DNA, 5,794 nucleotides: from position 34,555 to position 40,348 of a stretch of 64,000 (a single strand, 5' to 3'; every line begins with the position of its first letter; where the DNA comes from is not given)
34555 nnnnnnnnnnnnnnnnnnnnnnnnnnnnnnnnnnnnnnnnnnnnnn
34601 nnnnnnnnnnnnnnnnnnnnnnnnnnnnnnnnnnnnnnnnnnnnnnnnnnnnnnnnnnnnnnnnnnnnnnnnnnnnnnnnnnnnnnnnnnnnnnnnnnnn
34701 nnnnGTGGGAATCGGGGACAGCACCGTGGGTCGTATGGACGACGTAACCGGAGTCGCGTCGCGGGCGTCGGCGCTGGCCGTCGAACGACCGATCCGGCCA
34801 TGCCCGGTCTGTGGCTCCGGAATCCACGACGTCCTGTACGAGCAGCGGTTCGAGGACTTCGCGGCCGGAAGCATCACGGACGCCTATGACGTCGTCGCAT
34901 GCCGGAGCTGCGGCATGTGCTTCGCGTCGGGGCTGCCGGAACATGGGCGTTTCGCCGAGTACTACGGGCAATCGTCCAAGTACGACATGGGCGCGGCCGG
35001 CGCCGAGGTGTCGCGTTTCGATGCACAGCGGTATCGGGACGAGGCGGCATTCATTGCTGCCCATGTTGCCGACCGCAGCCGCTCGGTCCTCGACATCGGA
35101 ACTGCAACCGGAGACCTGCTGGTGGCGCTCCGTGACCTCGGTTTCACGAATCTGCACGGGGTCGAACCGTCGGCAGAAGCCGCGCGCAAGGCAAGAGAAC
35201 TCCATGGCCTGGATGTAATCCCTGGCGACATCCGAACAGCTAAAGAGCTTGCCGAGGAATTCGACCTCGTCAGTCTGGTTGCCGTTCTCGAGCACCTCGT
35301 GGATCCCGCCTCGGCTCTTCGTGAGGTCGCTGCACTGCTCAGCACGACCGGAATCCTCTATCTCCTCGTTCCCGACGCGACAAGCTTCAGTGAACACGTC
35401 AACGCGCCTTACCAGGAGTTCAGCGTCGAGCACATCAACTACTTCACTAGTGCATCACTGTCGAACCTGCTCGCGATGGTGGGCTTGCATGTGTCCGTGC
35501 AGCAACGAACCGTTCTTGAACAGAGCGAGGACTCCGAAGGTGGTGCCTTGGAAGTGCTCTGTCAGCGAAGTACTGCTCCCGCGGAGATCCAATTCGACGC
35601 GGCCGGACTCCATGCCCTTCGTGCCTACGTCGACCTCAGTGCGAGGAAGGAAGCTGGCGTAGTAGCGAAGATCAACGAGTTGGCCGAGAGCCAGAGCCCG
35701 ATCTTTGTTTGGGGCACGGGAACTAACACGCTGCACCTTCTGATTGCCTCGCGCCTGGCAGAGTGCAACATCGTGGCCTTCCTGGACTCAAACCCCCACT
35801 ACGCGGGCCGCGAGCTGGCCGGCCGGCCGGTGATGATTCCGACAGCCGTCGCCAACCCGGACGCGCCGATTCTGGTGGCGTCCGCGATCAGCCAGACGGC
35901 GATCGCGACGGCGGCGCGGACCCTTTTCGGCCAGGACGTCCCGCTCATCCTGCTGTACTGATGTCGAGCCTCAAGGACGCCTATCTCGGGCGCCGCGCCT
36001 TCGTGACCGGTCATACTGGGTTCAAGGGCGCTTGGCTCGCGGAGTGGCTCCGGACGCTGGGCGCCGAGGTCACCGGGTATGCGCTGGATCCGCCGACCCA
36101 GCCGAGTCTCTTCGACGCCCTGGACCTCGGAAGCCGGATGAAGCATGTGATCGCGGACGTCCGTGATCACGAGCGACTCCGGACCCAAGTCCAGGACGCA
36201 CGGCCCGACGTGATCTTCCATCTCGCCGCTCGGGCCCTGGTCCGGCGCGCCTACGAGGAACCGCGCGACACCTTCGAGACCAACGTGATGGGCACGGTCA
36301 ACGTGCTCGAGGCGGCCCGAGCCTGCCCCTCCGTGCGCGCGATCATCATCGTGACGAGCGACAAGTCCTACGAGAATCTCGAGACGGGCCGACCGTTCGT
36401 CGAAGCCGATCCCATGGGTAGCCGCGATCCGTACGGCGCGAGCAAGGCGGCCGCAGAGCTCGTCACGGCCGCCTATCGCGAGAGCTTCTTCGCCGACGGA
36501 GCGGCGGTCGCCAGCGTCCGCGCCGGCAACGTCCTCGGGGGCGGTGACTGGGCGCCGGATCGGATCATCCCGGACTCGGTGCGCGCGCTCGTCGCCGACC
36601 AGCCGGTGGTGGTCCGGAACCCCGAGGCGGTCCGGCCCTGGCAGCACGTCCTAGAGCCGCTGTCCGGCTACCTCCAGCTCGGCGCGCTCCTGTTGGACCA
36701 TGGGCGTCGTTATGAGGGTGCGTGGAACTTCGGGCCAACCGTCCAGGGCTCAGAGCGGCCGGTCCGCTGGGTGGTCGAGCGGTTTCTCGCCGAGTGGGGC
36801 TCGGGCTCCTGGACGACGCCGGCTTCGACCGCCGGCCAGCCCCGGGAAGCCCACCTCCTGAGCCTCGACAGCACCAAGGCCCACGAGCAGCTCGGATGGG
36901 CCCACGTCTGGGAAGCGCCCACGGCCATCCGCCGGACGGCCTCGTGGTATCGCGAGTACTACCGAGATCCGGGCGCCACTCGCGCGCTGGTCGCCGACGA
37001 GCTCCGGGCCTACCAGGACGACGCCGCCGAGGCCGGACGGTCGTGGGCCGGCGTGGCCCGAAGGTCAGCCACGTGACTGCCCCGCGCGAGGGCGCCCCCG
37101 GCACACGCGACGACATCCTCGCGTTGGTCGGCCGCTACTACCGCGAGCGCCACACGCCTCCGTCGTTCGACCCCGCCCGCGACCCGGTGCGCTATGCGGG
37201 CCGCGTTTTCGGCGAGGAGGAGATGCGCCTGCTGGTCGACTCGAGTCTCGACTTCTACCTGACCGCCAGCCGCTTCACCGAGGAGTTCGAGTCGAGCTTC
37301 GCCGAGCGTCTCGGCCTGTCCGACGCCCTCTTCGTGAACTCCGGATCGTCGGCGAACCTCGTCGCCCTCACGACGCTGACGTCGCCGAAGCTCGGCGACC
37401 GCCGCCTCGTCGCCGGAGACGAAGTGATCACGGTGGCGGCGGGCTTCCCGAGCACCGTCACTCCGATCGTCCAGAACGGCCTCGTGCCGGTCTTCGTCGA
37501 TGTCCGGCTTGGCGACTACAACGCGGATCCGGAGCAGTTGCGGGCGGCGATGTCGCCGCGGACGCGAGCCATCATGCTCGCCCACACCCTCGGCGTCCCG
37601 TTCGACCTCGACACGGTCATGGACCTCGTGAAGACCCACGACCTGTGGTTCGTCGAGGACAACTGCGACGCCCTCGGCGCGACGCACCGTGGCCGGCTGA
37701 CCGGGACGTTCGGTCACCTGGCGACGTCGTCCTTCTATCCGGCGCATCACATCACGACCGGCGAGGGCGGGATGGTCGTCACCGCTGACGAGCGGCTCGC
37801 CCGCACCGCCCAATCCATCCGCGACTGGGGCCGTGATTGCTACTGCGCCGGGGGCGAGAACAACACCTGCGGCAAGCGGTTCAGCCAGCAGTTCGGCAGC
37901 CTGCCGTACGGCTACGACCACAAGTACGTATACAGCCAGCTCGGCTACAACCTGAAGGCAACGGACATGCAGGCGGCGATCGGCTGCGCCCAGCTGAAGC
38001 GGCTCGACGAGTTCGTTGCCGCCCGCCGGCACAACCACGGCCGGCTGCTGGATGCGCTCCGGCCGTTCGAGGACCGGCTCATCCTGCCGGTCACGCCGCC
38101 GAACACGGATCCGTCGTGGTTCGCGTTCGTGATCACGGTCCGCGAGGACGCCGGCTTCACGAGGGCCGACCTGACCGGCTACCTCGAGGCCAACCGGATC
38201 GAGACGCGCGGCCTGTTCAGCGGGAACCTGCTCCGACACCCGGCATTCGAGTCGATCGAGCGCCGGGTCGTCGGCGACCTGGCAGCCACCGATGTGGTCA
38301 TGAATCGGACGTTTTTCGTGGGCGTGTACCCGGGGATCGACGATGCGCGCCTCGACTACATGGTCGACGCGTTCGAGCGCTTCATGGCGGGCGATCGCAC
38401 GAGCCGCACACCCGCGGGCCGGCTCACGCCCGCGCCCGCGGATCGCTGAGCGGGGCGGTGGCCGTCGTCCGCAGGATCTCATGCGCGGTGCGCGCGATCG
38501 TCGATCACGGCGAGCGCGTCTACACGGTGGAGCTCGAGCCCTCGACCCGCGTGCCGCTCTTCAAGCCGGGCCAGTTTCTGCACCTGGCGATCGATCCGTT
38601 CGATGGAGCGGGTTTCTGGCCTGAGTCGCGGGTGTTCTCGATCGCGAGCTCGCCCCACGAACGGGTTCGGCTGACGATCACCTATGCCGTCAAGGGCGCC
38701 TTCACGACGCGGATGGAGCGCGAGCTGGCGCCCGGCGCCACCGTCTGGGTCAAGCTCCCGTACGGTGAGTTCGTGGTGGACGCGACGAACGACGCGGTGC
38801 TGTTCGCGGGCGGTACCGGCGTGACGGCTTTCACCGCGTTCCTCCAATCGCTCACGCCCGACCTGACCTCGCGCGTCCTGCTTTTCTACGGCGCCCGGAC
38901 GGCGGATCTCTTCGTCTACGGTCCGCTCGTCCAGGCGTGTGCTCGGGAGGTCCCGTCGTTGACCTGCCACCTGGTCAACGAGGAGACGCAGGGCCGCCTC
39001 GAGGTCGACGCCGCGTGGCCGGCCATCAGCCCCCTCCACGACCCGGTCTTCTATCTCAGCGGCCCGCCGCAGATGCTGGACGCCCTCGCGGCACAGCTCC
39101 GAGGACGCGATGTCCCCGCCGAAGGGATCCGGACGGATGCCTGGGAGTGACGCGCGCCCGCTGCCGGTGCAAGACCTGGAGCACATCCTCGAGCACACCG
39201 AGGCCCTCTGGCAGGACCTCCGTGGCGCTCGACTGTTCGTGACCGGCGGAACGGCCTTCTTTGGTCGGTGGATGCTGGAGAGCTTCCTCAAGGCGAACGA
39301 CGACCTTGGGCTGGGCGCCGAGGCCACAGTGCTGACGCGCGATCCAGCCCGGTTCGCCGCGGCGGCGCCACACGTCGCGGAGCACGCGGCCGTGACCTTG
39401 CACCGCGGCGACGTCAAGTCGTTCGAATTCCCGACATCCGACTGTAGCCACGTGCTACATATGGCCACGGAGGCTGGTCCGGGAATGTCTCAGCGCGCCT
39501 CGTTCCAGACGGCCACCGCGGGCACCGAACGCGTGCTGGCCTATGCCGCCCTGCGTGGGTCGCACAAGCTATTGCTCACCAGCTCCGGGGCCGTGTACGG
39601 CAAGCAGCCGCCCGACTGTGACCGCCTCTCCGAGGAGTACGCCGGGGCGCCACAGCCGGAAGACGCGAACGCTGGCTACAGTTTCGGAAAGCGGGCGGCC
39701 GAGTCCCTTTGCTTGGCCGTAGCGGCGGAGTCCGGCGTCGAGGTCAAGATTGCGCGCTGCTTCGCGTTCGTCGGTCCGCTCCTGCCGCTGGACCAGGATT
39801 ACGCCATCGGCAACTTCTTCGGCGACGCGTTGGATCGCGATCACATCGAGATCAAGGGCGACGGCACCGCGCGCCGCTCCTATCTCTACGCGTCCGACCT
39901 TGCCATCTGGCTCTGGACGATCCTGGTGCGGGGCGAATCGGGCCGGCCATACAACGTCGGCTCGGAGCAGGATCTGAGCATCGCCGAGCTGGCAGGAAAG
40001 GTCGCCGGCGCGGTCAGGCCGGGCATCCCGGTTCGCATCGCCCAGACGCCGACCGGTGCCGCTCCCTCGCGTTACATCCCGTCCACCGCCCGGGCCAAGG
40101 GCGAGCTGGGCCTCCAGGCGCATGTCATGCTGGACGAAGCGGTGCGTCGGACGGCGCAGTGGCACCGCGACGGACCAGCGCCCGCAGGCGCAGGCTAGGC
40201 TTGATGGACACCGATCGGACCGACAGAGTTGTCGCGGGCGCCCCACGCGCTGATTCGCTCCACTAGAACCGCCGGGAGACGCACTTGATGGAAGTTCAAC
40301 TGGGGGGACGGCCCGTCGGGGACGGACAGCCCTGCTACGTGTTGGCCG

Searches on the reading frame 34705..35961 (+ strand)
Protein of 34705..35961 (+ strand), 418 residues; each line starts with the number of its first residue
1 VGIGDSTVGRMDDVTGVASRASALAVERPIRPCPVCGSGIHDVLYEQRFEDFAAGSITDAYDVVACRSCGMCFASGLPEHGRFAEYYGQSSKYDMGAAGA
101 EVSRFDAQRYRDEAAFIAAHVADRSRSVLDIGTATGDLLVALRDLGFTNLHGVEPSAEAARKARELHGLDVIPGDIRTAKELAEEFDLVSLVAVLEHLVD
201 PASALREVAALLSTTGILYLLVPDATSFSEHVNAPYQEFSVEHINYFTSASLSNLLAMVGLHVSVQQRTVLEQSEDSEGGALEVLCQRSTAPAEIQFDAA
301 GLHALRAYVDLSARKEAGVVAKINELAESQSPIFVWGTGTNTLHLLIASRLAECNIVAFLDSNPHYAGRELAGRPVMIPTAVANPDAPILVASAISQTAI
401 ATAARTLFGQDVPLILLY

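Call 7: search_protein_families(library=pfam, proteins=[window:34705-35961:+], max_evalue=0.01)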
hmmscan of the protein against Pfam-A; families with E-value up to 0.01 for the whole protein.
window:34705-35961:+ (418 aa): 7 families
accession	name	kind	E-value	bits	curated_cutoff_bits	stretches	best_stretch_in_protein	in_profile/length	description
PF13489.12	Methyltransf_23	-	1.9e-24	86.7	27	1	106-263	5-161/164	Methyltransferase domain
PF08241.18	Methyltransf_11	-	1.7e-12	48.2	21.2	1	129-219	1-94/95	Methyltransferase domain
PF08242.18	Methyltransf_12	-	2.1e-11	44.8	30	1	129-218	1-98/98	Methyltransferase domain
PF13649.12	Methyltransf_25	-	2.8e-11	44.4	27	1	128-216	1-97/97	Methyltransferase domain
PF13847.12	Methyltransf_31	-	6.7e-11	42.5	27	1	125-224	4-113/145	Methyltransferase domain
PF07021.18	MetW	-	0.00012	22.3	21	1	111-208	1-98/193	Methionine biosynthesis protein MetW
PF02629.25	CoA_binding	-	0.0042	18.3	22.3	1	330-416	3-92/97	CoA binding domain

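Call 87: search_protein_families(library=ncbifam, proteins=[window:34735-35961:+], max_evalue=1e-8)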
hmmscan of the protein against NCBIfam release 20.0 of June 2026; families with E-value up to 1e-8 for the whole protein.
window:34735-35961:+ (408 aa): 0 families

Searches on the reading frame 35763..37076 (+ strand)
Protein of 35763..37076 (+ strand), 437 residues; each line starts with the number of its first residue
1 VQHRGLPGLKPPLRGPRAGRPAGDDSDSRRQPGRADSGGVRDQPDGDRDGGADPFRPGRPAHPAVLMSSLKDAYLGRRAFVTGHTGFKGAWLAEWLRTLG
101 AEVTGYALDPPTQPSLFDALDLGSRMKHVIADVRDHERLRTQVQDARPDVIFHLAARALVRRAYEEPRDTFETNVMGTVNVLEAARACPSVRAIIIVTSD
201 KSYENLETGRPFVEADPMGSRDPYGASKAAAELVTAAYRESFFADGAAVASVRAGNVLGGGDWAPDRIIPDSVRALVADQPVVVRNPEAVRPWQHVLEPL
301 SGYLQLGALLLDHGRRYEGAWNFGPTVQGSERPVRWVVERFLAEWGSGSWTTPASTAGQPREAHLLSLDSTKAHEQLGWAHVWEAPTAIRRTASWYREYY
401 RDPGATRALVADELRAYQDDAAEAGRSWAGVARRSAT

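Call 7: search_protein_families(library=pfam, proteins=[window:35763-37076:+], max_evalue=0.01)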
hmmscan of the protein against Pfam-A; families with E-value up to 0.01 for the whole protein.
window:35763-37076:+ (437 aa): 7 families
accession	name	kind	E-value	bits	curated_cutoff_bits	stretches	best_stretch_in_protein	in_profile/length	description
PF16363.11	GDP_Man_Dehyd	-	6.8e-38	131.4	27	1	80-391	1-331/332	GDP-mannose 4,6 dehydratase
PF01370.27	Epimerase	-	2.5e-35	122.5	20.9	1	80-298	2-216/240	NAD dependent epimerase/dehydratase family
PF02719.21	Polysacc_synt_2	-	5.7e-19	68.8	20.2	1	124-291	54-201/293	Polysaccharide biosynthesis protein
PF01073.25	3Beta_HSD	-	2.1e-10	40.5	22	1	81-259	2-183/280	3-beta hydroxysteroid dehydrogenase/isomerase family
PF04321.23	RmlD_sub_bind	-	3.8e-10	39.8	27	1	80-239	4-140/287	RmlD substrate binding domain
PF07993.18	NAD_binding_4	-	3e-08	33.6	20.1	1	146-259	87-209/258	Male sterility protein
PF00106.31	adh_short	-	0.0058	16.6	26.6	0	79-257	3-182/195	short chain dehydrogenase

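Call 87: search_protein_families(library=ncbifam, proteins=[window:35961-37076:+], max_evalue=1e-8)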
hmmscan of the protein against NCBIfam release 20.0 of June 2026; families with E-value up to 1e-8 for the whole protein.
window:35961-37076:+ (371 aa): 15 families
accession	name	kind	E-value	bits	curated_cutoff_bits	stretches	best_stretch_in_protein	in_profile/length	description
TIGR02622.1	CDP_4_6_dhtase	equivalog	2.4e-134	447.9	278.45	1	8-351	2-351/352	CDP-glucose 4,6-dehydratase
TIGR01181.1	dTDP_gluc_dehyt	equivalog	8.8e-32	110.5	365.1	1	13-332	2-313/321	dTDP-glucose 4,6-dehydratase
TIGR04180.1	EDH_00030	hypoth_equivalog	1.4e-21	76.9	475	1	14-210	2-193/297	NAD-dependent 4,6-dehydratase LegB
TIGR01472.1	gmd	equivalog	4.1e-19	69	415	1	12-176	2-173/342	GDP-mannose 4,6-dehydratase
TIGR01179.1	galE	equivalog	8.9e-17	60.9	262.3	1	14-175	3-162/332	UDP-glucose 4-epimerase GalE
NF007582.0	PRK10217.1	equivalog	5.2e-14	52.1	698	1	61-230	54-229/355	dTDP-glucose 4,6-dehydratase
TIGR03466.1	HpnA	hypoth_equivalog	2.8e-12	46.2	367.65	1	12-168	2-151/327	hopanoid-associated sugar epimerase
TIGR03589.1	PseB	equivalog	5.5e-12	45.3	407.75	1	14-193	8-170/324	UDP-N-acetylglucosamine 4,6-dehydratase (inverting)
NF007490.0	PRK10084.1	subfamily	1.8e-11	43.6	649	0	58-121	50-113/361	dTDP-glucose 4,6-dehydratase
NF042423.1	oxyalk_red_Shew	equivalog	2.8e-11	43.1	580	1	11-168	9-155/331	2-alkyl-3-oxoalkanoate reductase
NF043036.1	ErythonDh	equivalog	4e-11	42.7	325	1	14-183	4-174/321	D-erythronate dehydrogenase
TIGR01214.1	rmlD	equivalog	4.5e-11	42.4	224.05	1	57-175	32-141/285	dTDP-4-dehydrorhamnose reductase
TIGR04130.1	FnlA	equivalog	3.1e-10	39.5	730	1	14-225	8-197/337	UDP-N-acetylglucosamine 4,6-dehydratase/5-epimerase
NF007956.0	PRK10675.1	subfamily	5.3e-09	35.7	394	1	57-168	49-159/338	UDP-glucose 4-epimerase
NF042422.1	oxyalk_red_OleD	equivalog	9.4e-09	35.1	580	0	13-185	3-160/329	2-alkyl-3-oxoalkanoate reductase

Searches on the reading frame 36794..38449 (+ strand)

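Call 7: search_protein_families(library=pfam, proteins=[window:36794-38449:+], max_evalue=0.01)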
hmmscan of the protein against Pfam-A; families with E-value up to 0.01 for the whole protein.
window:36794-38449:+ (551 aa): 3 families
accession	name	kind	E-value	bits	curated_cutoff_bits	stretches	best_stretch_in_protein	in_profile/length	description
PF01041.23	DegT_DnrJ_EryC1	-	2.1e-83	280.9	19.8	1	156-527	20-359/360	DegT/DnrJ/EryC1/StrS aminotransferase family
PF01212.27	Beta_elim_lyase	-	0.00054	19.8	27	1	160-283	32-162/288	Beta-eliminating lyase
PF01053.26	Cys_Met_Meta_PP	-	0.0056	15.7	27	1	163-293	55-177/381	Cys/Met metabolism PLP-dependent enzyme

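Call 87: search_protein_families(library=ncbifam, proteins=[window:37043-38449:+], max_evalue=1e-8)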
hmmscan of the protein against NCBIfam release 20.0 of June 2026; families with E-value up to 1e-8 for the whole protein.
window:37043-38449:+ (468 aa): 7 families
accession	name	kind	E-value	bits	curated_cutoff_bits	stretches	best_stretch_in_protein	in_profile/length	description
NF011936.0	PRK15407.1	equivalog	5e-202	671.4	423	1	21-449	9-437/440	lipopolysaccharide biosynthesis protein RfbH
TIGR03588.1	PseC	equivalog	5.7e-48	163.7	423.5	1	51-388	4-323/380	UDP-4-amino-4,6-dideoxy-N-acetyl-beta-L-altrosamine transaminase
TIGR04181.1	NHT_00031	hypoth_equivalog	8.4e-44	149.9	420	2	71-259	24-220/359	LegC family aminotransferase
NF008687.0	PRK11706.1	equivalog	1.9e-43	148.7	375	1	76-447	30-373/375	dTDP-4-amino-4,6-dideoxygalactose transaminase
NF008658.2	PRK11658.1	equivalog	1.1e-36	126.3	631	1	56-447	12-376/379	UDP-4-amino-4-deoxy-L-arabinose aminotransferase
TIGR02379.1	ECA_wecE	subfamily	8.5e-35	120.2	434.85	1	75-384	29-313/376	dTDP-4-amino-4,6-dideoxy-D-glucose transaminase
TIGR04427.1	PLP_DesI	equivalog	1.2e-27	97.1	650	1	78-267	53-232/390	dTDP-4-dehydro-6-deoxyglucose aminotransferase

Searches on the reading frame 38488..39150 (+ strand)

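Call 87: search_protein_families(library=ncbifam, proteins=[window:38488-39150:+], max_evalue=1e-8)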
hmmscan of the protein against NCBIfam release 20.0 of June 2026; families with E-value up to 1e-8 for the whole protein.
window:38488-39150:+ (220 aa): 6 families
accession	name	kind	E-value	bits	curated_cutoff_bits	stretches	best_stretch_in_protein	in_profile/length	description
NF009805.0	PRK13289.1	equivalog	8.2e-17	61.2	432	1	14-216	172-389/399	NO-inducible flavohemoprotein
NF005963.0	PRK08051.1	equivalog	1.1e-14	54.3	230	1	7-219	14-230/233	NAD(P)H-flavin reductase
NF040810.1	BenC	equivalog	2.1e-14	53.5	430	1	12-210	120-321/333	benzoate 1,2-dioxygenase electron transfer component BenC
NF045803.1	MethMoxFADbindMmoC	equivalog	3.5e-13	49.1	500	1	24-214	139-335/343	aromatic/alkene monooxygenase hydroxylase FAD-binding subunit MmoC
TIGR02160.1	PA_CoA_Oxy5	hypoth_equivalog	3.1e-12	46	420.8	1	25-143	33-153/352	1,2-phenylacetyl-CoA epoxidase subunit PaaE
NF008822.0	PRK11872.1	equivalog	6.6e-11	41.8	402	1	20-209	132-325/341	anthranilate 1,2-dioxygenase electron transfer component AntC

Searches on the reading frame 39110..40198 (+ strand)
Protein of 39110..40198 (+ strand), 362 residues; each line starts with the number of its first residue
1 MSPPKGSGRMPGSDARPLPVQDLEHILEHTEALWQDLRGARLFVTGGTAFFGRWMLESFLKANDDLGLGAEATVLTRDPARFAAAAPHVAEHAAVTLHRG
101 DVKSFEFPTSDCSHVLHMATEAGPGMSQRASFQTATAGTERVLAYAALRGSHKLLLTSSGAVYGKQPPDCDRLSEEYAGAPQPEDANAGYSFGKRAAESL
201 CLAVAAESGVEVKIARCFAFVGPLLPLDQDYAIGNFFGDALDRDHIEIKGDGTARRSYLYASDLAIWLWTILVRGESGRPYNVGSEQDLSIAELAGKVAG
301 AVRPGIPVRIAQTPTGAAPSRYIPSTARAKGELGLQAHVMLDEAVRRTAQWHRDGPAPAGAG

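Call 7: search_protein_families(library=pfam, proteins=[window:39137-40198:+], max_evalue=0.01)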
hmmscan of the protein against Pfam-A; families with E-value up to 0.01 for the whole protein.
window:39137-40198:+ (353 aa): 4 families
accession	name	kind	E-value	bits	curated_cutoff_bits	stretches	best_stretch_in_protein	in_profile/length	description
PF01370.27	Epimerase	-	4.3e-32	111.9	20.9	1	34-275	2-240/240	NAD dependent epimerase/dehydratase family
PF16363.11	GDP_Man_Dehyd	-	3.4e-17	63.3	27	1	34-339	1-332/332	GDP-mannose 4,6 dehydratase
PF07993.18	NAD_binding_4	-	1.5e-06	28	20.1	1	100-208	86-204/258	Male sterility protein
PF01073.25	3Beta_HSD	-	0.0035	16.9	22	1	35-194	2-159/280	3-beta hydroxysteroid dehydrogenase/isomerase family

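Call 87: search_protein_families(library=ncbifam, proteins=[window:39110-40198:+], max_evalue=1e-8)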
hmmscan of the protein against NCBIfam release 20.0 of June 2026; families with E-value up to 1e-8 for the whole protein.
window:39110-40198:+ (362 aa): 3 families
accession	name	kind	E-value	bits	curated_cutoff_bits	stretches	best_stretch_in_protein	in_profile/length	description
TIGR01181.1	dTDP_gluc_dehyt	equivalog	1.5e-19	70.2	365.1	1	42-354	2-313/321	dTDP-glucose 4,6-dehydratase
TIGR01179.1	galE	equivalog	2.1e-10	40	262.3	0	251-354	221-327/332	UDP-glucose 4-epimerase GalE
NF047922.1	GDPFucSynFcl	equivalog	5e-09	36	500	0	149-353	95-302/308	GDP-L-fucose synthase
